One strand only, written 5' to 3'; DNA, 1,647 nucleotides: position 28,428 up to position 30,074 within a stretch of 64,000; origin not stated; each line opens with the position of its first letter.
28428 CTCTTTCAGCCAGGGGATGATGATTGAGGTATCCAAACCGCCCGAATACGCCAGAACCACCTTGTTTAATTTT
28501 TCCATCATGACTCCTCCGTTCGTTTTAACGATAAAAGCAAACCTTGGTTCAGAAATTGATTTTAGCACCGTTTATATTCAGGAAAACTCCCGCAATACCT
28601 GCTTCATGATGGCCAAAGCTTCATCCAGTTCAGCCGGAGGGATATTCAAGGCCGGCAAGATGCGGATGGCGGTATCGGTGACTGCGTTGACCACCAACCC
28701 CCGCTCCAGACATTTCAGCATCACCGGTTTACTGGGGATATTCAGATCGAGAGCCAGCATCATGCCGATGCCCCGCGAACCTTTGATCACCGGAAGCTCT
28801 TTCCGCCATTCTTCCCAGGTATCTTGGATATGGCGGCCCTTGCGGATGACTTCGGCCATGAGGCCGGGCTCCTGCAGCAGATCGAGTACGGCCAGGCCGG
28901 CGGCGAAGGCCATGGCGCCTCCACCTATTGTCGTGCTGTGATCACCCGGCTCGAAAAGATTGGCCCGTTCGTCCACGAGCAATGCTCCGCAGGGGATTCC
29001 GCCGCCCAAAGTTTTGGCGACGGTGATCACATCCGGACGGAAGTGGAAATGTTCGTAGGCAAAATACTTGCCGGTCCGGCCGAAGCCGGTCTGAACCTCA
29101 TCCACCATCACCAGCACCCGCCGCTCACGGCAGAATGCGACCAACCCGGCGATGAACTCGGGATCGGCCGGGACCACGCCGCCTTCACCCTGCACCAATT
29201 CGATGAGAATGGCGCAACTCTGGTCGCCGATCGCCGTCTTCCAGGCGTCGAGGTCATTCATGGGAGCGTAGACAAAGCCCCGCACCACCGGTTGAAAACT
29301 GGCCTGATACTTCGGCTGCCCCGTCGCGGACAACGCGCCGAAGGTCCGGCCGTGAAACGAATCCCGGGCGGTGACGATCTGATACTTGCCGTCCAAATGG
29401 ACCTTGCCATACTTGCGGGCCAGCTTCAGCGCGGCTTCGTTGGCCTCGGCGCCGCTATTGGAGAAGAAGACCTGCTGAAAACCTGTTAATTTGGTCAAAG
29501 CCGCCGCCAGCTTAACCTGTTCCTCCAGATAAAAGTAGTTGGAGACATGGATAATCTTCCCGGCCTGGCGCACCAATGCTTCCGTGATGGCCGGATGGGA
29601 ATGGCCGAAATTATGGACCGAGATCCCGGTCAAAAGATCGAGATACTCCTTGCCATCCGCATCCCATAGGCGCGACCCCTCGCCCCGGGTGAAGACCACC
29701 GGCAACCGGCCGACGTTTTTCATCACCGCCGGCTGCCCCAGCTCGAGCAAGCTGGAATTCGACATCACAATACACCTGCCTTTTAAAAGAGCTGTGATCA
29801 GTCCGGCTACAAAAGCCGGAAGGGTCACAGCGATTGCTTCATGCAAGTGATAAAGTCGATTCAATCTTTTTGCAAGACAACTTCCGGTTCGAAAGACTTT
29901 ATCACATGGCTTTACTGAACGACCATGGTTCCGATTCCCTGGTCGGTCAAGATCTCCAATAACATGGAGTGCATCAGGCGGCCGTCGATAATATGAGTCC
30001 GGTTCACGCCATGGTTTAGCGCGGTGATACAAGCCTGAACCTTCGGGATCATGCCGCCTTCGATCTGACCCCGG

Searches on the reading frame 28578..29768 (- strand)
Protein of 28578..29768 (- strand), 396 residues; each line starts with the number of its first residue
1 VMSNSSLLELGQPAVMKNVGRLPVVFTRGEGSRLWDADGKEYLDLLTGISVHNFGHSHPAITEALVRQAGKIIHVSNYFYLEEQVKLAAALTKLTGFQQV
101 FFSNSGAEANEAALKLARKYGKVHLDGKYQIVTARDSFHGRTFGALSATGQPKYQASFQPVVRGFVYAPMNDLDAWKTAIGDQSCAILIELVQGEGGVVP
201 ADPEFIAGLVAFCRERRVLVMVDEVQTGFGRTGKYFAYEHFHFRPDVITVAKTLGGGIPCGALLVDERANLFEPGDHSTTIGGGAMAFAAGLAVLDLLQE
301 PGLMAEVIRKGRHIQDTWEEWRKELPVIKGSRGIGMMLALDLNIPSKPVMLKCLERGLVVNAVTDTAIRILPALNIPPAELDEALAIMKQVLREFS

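Call 9: search_protein_families(library=pfam, proteins=[window:28578-29768:-])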
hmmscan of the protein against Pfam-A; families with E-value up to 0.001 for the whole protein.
window:28578-29768:- (396 aa): 1 family
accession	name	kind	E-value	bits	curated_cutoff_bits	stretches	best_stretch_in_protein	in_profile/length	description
PF00202.27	Aminotran_3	-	3.8e-104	349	30.5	1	17-392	4-403/403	Aminotransferase class-III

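Call 13: find_encoding_contigs(protein=window:28578-29768:-, flank=10000, max_places=10)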
Protein window:28578-29768:- (396 aa): no gene with exactly this product is on record in the collection.

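Call 17: find_related_loci(query=window:28578-29768:-, collection=genome_contigs, flank=6000)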
Query window:28578-29768:- (396 aa) in genome_contigs; peptide patterns used: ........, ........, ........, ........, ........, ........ (x = any residue, [..] = any of these).
600 stretches matched a pattern (row limit reached: there are more); 571 encode a relative of the query (tblastn E <= 1e-3); the best 80 are kept; 80 distinct loci.
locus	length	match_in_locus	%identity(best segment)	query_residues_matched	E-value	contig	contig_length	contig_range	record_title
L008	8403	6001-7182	72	2-395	0e+0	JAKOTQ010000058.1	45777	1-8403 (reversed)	MAG: Bacillota bacterium isolate CAAI_maxbin.029 k201_356709, whole genome shotgun sequence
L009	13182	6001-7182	71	2-395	0e+0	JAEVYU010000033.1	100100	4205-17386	MAG: Bacillota bacterium isolate OH_PBB_143 k127_1744099, whole genome shotgun sequence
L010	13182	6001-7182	70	2-395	0e+0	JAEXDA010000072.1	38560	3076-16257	MAG: Bacillota bacterium isolate OH_HBB_134 k127_753669, whole genome shotgun sequence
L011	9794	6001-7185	69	1-395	0e+0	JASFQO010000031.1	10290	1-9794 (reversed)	MAG: Bacillota bacterium isolate D0819S20remetaG_Bin_55 D0819S20remetaG_FD_scaffold_977_c1, whole genome shotgun sequenc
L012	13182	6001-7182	68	2-395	0e+0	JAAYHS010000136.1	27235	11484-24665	MAG: Bacillota bacterium isolate AS09scLD_40 188361_AS09, whole genome shotgun sequence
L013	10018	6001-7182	69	2-395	0e+0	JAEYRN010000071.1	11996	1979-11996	MAG: Bacillota bacterium isolate OH_CBB_61 k127_119125, whole genome shotgun sequence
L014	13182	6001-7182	57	2-394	4e-155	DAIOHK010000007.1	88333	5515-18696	MAG TPA_asm: Bacillota bacterium isolate CTOTU40321 NODE_183_length_88333_cov_8.727441, whole genome shotgun sequence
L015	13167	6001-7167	57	6-393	2e-150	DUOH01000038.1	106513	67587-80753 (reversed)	MAG TPA_asm: Bacillota bacterium isolate AS08sgBPME_163 180052_AS08, whole genome shotgun sequence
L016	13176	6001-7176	58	2-392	1e-148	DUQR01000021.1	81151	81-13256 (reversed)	MAG TPA_asm: Bacillota bacterium isolate AS08sgBPME_427 112057_AS08, whole genome shotgun sequence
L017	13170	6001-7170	46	5-392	3e-123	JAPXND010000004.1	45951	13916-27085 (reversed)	MAG: Armatimonadota bacterium isolate binned_ad_5.80 NODE_738_length_45951_cov_1.267982, whole genome shotgun sequence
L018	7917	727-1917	45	2-396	1e-118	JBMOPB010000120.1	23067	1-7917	MAG: Bacillota bacterium isolate Betzabe_MAG117 MAG117_120, whole genome shotgun sequence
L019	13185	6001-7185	44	2-394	6e-117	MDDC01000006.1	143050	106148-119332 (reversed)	Moorella thermoacetica strain DSM 21394 MOTE_contig000006, whole genome shotgun sequence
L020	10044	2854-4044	45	1-396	2e-115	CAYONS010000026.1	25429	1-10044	MAG TPA_asm: uncultured Syntrophothermus sp. isolate binchicken_co193_24 genome assembly, contig: NODE_949_length_25429_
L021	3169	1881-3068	47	2-394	1e-118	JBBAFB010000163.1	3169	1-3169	MAG: Bacillota bacterium isolate SO_2017_LW2_29 scaffold_65643_c1_LW138R_2017, whole genome shotgun sequence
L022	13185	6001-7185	47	2-394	2e-113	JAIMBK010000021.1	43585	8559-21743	MAG: Armatimonadota bacterium isolate HOT.MB2.58 Contig21, whole genome shotgun sequence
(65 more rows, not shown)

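Call 22: find_encoding_contigs(protein=window:28578-29765:-, flank=10000, max_places=10)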
Protein window:28578-29765:- (395 aa): 4 contigs read that carry it; 2 places shown.
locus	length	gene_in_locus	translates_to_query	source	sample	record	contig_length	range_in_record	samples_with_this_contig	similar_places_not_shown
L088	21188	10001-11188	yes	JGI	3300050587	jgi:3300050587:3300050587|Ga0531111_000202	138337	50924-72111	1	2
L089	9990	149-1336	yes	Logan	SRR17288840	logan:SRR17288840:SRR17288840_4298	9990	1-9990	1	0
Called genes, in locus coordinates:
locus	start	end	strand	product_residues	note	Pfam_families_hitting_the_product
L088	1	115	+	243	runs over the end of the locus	PF02348:CTP_transf_3, PF12804:NTP_transf_3 (weak)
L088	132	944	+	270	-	PF00793:DAHP_synth_1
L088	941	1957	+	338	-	PF01380:SIS, PF00571:CBS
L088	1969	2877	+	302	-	PF03279:Lip_A_acyltrans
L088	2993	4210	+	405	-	PF02771:Acyl-CoA_dh_N, PF02770:Acyl-CoA_dh_M, PF00441:Acyl-CoA_dh_1, PF08028:Acyl-CoA_dh_2, PF22924:ACOX_C_alpha1 (weak)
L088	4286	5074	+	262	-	PF01012:ETF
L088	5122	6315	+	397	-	PF00037:Fer4 (weak), PF12797:Fer4_2 (faint), PF12837:Fer4_6 (faint), PF12838:Fer4_7 (weak), PF13187:Fer4_9 (weak), PF13237:Fer4_10 (weak), PF01012:ETF, PF00766:ETF_alpha, +3 more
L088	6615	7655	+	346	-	PF01118:Semialdhyde_dh, PF01408:GFO_IDH_MocA (faint), PF03807:F420_oxidored (weak), PF22698:Semialdhyde_dhC_1, PF02774:Semialdhyde_dhC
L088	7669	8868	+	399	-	PF01960:ArgJ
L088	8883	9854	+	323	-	PF00696:AA_kinase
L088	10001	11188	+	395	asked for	PF00202:Aminotran_3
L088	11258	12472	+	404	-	PF00764:Arginosuc_synth, PF20979:Arginosuc_syn_C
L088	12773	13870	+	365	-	PF01408:GFO_IDH_MocA, PF02894:GFO_IDH_MocA_C, PF22725:GFO_IDH_MocA_C3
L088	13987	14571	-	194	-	PF14371:DUF4412 (faint)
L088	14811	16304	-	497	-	PF17767:NAPRTase_N, PF02749:QRPTase_N (weak), PF04095:NAPRTase (weak), PF17956:NAPRTase_C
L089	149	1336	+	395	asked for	PF00202:Aminotran_3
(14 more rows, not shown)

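Call 40: find_homologous_proteins(query=window:28578-29765:-, max_evalue=1e-100)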
Query window:28578-29765:- (395 aa): 508 proteins with E <= 1e-100 among 8000 candidates; the best 120 are listed.
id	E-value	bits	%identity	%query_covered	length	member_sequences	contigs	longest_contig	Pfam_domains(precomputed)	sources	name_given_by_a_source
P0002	5.7e-263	890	100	100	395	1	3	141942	PF00202.28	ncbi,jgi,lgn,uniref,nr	ncbi:acetylornithine aminotransferase/acetylornithine/N-succinyldiaminopimelate aminotransferase [Hy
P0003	2.1e-230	782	87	100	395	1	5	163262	PF00202.28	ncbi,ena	-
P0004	9.5e-212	721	79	99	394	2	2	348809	PF00202.28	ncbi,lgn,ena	-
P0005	1.7e-206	704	76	100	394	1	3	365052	PF00202.28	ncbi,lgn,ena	-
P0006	2.3e-205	700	76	100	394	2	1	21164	PF00202.28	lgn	-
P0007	8.6e-196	669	73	100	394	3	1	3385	PF00202.28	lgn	-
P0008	2.7e-194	664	72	100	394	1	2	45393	PF00202.28,PF01212.28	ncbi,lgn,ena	-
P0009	5.0e-194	663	73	100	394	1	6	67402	PF00202.28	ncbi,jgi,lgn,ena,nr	ncbi:MAG TPA: aspartate aminotransferase family protein [Bacillota bacterium]|nr:aspartate aminotran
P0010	6.9e-194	662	73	100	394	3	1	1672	PF00202.28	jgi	jgi:acetylornithine/N-succinyldiaminopimelate aminotransferase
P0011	1.5e-193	661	72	100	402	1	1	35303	PF00202.28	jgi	jgi:acetylornithine/N-succinyldiaminopimelate aminotransferase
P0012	1.8e-193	661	73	100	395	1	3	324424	PF00202.28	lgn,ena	-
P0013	1.9e-193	661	72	100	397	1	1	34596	PF00202.28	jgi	jgi:predicted acetylornithine/succinylornithine family transaminase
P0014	3.3e-193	660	72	100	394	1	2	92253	PF00202.28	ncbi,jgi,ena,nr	ncbi:MAG TPA: aspartate aminotransferase family protein [Bacillota bacterium]|nr:aspartate aminotran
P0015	7.2e-193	659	73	100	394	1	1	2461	PF00202.28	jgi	jgi:acetylornithine/N-succinyldiaminopimelate aminotransferase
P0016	9.0e-193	659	72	100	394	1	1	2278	PF00202.28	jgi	jgi:acetylornithine/N-succinyldiaminopimelate aminotransferase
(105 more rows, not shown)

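Call 41: find_encoding_contigs(protein=P0003, flank=10000, max_places=4)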
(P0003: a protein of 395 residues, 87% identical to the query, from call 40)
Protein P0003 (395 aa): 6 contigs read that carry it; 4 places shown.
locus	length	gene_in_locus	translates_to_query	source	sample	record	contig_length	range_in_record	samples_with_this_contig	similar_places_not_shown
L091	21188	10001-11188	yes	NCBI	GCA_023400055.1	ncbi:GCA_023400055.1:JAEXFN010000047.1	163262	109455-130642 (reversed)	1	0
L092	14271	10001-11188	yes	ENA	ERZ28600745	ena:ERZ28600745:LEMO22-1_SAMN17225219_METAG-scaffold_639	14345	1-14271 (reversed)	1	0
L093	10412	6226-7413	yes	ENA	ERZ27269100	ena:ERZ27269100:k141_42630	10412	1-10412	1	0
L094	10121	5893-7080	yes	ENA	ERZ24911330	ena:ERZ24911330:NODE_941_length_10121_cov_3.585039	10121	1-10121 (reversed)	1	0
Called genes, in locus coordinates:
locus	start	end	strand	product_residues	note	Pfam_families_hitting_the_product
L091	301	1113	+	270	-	PF00793:DAHP_synth_1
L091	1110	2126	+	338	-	PF01380:SIS, PF00571:CBS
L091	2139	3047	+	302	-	PF03279:Lip_A_acyltrans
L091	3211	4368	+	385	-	PF02771:Acyl-CoA_dh_N, PF02770:Acyl-CoA_dh_M, PF00441:Acyl-CoA_dh_1, PF22924:ACOX_C_alpha1 (weak), PF08028:Acyl-CoA_dh_2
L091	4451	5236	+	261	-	PF01012:ETF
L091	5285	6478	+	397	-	PF00037:Fer4 (weak), PF12797:Fer4_2 (faint), PF12800:Fer4_4 (faint), PF12838:Fer4_7 (weak), PF13187:Fer4_9 (weak), PF13237:Fer4_10, PF01012:ETF, PF00766:ETF_alpha, +4 more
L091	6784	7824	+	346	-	PF01118:Semialdhyde_dh, PF03807:F420_oxidored (weak), PF22698:Semialdhyde_dhC_1, PF02774:Semialdhyde_dhC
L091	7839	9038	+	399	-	PF01960:ArgJ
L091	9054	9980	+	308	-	PF00696:AA_kinase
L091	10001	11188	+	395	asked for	PF00202:Aminotran_3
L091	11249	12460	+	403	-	PF00764:Arginosuc_synth, PF20979:Arginosuc_syn_C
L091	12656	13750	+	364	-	PF01408:GFO_IDH_MocA, PF02894:GFO_IDH_MocA_C, PF22725:GFO_IDH_MocA_C3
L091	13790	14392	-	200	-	PF14371:DUF4412 (faint)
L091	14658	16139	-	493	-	PF17767:NAPRTase_N, PF02749:QRPTase_N (weak), PF04095:NAPRTase, PF17956:NAPRTase_C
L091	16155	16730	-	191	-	PF00857:Isochorismatase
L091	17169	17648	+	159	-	PF04073:tRNA_edit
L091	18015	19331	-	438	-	PF00512:HisKA, PF02518:HATPase_c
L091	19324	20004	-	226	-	PF00072:Response_reg, PF00486:Trans_reg_C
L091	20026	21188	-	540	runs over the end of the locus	PF13231:PMT_2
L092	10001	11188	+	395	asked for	PF00202:Aminotran_3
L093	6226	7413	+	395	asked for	PF00202:Aminotran_3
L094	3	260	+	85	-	?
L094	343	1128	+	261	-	PF01012:ETF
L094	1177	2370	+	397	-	PF00037:Fer4 (weak), PF12797:Fer4_2 (faint), PF12800:Fer4_4 (faint), PF12838:Fer4_7 (weak), PF13187:Fer4_9 (weak), PF13237:Fer4_10, PF01012:ETF, PF00766:ETF_alpha, +4 more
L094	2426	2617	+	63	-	-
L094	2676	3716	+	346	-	PF01118:Semialdhyde_dh, PF03807:F420_oxidored (weak), PF22698:Semialdhyde_dhC_1, PF02774:Semialdhyde_dhC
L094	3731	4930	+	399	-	PF01960:ArgJ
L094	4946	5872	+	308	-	PF00696:AA_kinase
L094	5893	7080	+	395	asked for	PF00202:Aminotran_3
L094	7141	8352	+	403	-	PF00764:Arginosuc_synth, PF20979:Arginosuc_syn_C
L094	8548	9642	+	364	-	PF01408:GFO_IDH_MocA, PF02894:GFO_IDH_MocA_C, PF22725:GFO_IDH_MocA_C3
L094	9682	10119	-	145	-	?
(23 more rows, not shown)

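Call 42: find_encoding_contigs(protein=P0004, flank=10000, max_places=3)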
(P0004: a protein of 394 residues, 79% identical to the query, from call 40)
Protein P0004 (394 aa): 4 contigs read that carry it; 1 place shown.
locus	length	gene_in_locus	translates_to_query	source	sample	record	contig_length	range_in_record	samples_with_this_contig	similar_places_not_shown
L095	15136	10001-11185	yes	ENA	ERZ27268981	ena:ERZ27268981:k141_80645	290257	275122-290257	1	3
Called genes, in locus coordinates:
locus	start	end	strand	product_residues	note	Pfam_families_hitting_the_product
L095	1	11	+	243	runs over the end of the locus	PF02348:CTP_transf_3, PF12804:NTP_transf_3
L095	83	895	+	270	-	PF00793:DAHP_synth_1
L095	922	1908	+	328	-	PF01380:SIS, PF00571:CBS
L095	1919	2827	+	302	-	PF03279:Lip_A_acyltrans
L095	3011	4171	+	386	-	PF02771:Acyl-CoA_dh_N, PF02770:Acyl-CoA_dh_M, PF00441:Acyl-CoA_dh_1, PF22924:ACOX_C_alpha1 (faint), PF08028:Acyl-CoA_dh_2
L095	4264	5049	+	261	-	PF01012:ETF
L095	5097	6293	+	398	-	PF00037:Fer4 (weak), PF12797:Fer4_2 (faint), PF12800:Fer4_4 (faint), PF12838:Fer4_7 (weak), PF13187:Fer4_9 (weak), PF13237:Fer4_10 (weak), PF01012:ETF, PF00766:ETF_alpha, +3 more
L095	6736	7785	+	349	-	PF01118:Semialdhyde_dh, PF03807:F420_oxidored (weak), PF22698:Semialdhyde_dhC_1, PF02774:Semialdhyde_dhC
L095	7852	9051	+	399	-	PF01960:ArgJ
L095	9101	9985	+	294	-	PF00696:AA_kinase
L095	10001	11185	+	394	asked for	PF00202:Aminotran_3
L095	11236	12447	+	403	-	PF00764:Arginosuc_synth, PF20979:Arginosuc_syn_C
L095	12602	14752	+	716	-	PF03063:Prismane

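Call 43: list_cluster_members(proteins=[P0002, P0003, P0004, P0005])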
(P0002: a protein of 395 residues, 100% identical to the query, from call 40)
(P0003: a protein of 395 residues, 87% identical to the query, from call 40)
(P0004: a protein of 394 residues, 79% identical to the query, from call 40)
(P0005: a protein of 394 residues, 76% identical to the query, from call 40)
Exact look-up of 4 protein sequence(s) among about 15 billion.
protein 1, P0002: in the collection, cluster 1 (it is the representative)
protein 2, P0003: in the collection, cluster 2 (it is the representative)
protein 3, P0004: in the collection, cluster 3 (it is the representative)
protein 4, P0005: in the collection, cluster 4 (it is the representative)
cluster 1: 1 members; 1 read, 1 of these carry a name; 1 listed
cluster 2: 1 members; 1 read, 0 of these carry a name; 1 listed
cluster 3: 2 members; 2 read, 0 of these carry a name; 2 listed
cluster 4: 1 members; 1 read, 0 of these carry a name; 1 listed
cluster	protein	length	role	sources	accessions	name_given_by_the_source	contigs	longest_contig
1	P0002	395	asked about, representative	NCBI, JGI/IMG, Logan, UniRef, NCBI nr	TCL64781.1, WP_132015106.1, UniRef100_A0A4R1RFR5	acetylornithine aminotransferase/acetylornithine/N-succinyldiaminopimelate ... | predicted acetylornithine/succinylornithine family transaminase | aspartate aminotransferase family protein [Hydrogenispora ethanolica]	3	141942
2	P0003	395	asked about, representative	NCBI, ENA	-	-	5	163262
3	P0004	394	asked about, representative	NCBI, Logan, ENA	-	-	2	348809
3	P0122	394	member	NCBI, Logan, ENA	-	-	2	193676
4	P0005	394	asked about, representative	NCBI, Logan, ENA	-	-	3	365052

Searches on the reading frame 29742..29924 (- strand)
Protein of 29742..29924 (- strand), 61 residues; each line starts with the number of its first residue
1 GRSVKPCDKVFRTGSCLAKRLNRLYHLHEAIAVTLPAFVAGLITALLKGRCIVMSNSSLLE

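Call 31: find_homologous_proteins(query=A4, max_evalue=10)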
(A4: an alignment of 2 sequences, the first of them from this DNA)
Query A4 (2 sequences) (61 aa, profile of the alignment): 1 proteins with E <= 10 among 8 candidates.
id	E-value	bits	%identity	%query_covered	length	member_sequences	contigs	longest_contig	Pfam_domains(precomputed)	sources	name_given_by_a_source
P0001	1.5e-12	65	71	34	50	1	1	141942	-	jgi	jgi:hypothetical protein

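Call 33: find_encoding_contigs(protein=P0001, flank=10000, max_places=10)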
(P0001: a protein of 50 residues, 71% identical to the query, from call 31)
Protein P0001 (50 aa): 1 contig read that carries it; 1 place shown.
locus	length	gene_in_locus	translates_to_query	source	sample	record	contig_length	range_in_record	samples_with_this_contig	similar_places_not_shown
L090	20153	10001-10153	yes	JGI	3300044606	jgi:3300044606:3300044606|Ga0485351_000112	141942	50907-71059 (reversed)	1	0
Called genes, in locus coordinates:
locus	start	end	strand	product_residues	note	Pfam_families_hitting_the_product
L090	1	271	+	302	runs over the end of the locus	PF03279:Lip_A_acyltrans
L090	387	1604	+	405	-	PF02771:Acyl-CoA_dh_N, PF02770:Acyl-CoA_dh_M, PF00441:Acyl-CoA_dh_1, PF08028:Acyl-CoA_dh_2, PF22924:ACOX_C_alpha1 (weak)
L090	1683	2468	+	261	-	PF01012:ETF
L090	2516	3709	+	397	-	PF00037:Fer4 (weak), PF12797:Fer4_2 (faint), PF12837:Fer4_6 (faint), PF12838:Fer4_7 (weak), PF13187:Fer4_9 (weak), PF13237:Fer4_10 (weak), PF01012:ETF, PF00766:ETF_alpha, +3 more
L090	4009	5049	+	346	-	PF01118:Semialdhyde_dh, PF01408:GFO_IDH_MocA (faint), PF03807:F420_oxidored (weak), PF22698:Semialdhyde_dhC_1, PF02774:Semialdhyde_dhC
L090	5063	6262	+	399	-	PF01960:ArgJ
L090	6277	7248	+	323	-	PF00696:AA_kinase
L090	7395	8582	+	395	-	PF00202:Aminotran_3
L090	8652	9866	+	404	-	PF00764:Arginosuc_synth, PF20979:Arginosuc_syn_C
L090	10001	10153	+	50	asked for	-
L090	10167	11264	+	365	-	PF01408:GFO_IDH_MocA, PF02894:GFO_IDH_MocA_C, PF22725:GFO_IDH_MocA_C3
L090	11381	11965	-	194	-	PF14371:DUF4412 (faint)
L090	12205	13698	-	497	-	PF17767:NAPRTase_N, PF02749:QRPTase_N (weak), PF04095:NAPRTase (weak), PF17956:NAPRTase_C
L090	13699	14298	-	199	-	PF00857:Isochorismatase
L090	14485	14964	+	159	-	PF04073:tRNA_edit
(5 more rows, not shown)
